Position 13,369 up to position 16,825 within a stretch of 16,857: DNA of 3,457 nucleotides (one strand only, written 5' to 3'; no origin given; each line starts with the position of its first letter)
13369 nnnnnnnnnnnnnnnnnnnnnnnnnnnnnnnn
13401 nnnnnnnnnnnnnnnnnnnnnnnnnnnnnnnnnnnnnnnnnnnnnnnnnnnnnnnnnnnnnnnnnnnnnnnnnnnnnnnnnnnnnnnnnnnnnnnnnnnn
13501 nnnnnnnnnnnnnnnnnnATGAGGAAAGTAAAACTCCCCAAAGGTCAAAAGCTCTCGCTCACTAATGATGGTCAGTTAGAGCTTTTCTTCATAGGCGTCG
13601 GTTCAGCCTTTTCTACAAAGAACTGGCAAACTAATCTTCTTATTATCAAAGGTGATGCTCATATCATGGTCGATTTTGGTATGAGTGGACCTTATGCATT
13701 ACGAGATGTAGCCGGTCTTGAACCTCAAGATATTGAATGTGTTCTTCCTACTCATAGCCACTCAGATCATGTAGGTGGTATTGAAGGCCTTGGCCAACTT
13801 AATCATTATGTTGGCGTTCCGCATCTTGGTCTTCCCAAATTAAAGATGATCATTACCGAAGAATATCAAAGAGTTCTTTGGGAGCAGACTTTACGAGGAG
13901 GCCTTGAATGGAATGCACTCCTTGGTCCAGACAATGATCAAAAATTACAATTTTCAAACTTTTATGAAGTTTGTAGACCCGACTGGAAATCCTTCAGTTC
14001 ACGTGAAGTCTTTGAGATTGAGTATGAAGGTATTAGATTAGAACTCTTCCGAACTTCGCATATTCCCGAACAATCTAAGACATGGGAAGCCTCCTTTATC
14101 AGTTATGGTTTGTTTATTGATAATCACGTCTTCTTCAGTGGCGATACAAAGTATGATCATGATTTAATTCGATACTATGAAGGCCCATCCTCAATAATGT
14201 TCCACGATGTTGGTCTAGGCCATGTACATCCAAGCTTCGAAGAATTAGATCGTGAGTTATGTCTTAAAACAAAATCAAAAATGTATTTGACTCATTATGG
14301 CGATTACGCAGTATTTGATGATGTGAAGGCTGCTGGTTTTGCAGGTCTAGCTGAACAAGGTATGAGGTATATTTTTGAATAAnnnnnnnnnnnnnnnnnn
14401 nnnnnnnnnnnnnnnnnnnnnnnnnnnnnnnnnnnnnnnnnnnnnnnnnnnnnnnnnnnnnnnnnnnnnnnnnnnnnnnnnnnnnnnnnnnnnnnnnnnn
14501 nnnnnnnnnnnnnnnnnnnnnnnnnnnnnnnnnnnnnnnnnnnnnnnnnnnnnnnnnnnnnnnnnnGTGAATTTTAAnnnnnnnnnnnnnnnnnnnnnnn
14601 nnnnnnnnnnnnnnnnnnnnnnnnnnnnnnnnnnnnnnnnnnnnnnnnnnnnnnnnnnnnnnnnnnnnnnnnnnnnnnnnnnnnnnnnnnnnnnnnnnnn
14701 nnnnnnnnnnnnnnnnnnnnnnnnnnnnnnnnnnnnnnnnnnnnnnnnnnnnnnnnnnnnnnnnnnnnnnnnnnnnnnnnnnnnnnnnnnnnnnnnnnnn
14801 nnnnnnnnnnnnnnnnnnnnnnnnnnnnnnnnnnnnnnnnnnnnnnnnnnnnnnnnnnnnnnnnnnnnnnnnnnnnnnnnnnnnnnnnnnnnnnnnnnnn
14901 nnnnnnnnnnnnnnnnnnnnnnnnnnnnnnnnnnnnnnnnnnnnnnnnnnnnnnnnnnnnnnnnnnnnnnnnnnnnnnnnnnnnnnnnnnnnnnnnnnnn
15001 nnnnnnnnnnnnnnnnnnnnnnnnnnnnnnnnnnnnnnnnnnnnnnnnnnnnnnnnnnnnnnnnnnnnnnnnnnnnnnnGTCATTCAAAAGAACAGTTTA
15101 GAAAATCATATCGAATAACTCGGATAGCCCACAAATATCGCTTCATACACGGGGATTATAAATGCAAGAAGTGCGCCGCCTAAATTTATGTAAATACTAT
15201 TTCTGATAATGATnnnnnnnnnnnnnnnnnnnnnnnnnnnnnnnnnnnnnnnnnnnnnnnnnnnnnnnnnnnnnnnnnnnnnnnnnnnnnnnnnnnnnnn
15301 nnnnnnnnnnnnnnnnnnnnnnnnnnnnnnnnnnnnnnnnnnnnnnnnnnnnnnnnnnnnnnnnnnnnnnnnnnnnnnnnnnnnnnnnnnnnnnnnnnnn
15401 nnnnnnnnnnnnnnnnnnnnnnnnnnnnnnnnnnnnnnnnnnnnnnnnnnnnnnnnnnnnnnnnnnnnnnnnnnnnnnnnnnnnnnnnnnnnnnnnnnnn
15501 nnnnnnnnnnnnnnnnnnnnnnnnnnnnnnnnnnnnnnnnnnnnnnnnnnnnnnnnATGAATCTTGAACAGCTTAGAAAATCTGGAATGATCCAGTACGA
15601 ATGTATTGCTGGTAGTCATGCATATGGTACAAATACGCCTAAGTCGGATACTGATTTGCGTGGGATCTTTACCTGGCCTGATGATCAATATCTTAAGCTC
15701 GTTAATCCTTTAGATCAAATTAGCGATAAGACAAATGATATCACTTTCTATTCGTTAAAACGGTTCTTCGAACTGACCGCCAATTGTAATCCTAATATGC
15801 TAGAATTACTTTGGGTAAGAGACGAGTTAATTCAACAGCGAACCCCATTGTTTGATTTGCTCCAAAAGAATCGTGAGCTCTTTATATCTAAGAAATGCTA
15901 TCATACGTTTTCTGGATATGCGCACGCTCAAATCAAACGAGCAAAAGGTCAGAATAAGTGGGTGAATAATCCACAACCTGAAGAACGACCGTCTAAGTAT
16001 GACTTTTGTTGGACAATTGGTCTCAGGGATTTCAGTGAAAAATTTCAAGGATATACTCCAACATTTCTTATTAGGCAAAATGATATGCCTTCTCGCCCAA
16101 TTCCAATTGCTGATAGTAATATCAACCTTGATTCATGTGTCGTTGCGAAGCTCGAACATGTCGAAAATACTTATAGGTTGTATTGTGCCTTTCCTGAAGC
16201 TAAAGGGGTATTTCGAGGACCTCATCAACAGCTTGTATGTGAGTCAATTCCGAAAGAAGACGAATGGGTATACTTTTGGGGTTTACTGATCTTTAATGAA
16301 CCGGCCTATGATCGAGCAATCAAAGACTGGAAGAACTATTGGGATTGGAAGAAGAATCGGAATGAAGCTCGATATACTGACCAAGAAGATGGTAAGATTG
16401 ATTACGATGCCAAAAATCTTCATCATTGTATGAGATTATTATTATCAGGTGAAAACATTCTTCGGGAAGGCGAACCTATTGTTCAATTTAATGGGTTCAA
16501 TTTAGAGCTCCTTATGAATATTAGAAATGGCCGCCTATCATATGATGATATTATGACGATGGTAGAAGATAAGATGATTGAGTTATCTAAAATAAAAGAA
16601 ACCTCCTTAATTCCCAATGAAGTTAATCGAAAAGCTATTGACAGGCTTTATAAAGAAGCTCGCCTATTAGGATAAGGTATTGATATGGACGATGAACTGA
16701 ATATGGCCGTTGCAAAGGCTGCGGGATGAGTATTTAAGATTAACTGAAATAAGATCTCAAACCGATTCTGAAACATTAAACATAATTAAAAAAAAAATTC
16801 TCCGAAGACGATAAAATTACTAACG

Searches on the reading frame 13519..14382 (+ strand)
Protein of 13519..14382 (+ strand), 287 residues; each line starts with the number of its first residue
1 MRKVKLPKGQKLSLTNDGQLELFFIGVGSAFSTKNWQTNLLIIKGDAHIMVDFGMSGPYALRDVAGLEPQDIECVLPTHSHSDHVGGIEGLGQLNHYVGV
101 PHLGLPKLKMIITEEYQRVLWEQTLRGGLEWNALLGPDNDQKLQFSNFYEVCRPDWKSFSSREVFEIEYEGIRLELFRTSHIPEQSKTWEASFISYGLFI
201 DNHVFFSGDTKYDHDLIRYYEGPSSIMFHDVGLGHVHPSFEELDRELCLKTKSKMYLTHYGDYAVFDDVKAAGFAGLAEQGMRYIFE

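Call 9: search_protein_families(library=pfam, proteins=[window:13519-14382:+], max_evalue=0.01)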
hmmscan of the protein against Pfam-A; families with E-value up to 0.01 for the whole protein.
window:13519-14382:+ (287 aa): 3 families
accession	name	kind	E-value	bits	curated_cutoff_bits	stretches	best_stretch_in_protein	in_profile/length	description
PF23023.1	Anti-Pycsar_Apyc1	-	7.5e-18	65.3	50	1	20-262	3-223/250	Anti-Pycsar protein Apyc1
PF00753.33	Lactamase_B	-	1.2e-11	45.4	22.7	1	39-102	7-74/196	Metallo-beta-lactamase superfamily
PF12706.13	Lactamase_B_2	-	3e-09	37.2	27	1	67-260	26-200/200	Beta-lactamase superfamily domain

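Call 10: search_protein_families(library=phrogs, proteins=[window:13519-14382:+], max_evalue=0.001)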
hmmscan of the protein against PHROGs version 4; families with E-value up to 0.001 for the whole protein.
window:13519-14382:+ (287 aa): 1 family
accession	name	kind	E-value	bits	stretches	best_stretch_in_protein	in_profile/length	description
phrog_392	-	other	8.7e-17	62.6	1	20-218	6-158/348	metal-dependent hydrolase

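Call 84: search_protein_families(library=padloc, proteins=[window:13519-14382:+], max_evalue=0.01)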
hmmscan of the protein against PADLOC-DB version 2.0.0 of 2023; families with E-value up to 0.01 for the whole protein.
window:13519-14382:+ (287 aa): 0 families

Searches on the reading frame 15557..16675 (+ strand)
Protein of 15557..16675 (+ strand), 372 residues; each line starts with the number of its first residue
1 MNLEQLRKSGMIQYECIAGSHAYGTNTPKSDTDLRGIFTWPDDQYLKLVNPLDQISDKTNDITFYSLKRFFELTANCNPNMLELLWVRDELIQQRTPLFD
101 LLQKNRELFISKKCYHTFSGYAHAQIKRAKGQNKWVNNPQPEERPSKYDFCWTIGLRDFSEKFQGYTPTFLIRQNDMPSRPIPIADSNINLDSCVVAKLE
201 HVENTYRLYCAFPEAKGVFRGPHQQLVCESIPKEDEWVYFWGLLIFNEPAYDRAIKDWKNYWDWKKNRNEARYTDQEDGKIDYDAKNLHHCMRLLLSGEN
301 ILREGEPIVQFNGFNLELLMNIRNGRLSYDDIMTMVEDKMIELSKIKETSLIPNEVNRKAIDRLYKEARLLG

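Call 9: search_protein_families(library=pfam, proteins=[window:15557-16675:+], max_evalue=0.01)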
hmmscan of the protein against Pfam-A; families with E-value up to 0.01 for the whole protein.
window:15557-16675:+ (372 aa): 1 family
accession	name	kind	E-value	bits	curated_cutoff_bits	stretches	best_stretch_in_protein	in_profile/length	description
PF10127.15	RlaP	-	1.7e-23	84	23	1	11-129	19-140/249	RNA repair pathway DNA polymerase beta family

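Call 10: search_protein_families(library=phrogs, proteins=[window:15557-16675:+], max_evalue=0.001)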
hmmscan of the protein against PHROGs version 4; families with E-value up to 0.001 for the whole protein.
window:15557-16675:+ (372 aa): 2 families
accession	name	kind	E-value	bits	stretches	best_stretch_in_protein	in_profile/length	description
phrog_388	-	DNA, RNA and nucleotide metabolism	3.5e-50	172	1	13-364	39-325/351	nucleotidyltransferase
phrog_14344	-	DNA, RNA and nucleotide metabolism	5.1e-09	37.3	1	13-96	30-114/262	nucleotidyltransferase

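Call 84: search_protein_families(library=padloc, proteins=[window:15557-16675:+], max_evalue=0.01)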
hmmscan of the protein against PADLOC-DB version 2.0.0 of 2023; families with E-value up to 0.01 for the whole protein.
window:15557-16675:+ (372 aa): 0 families
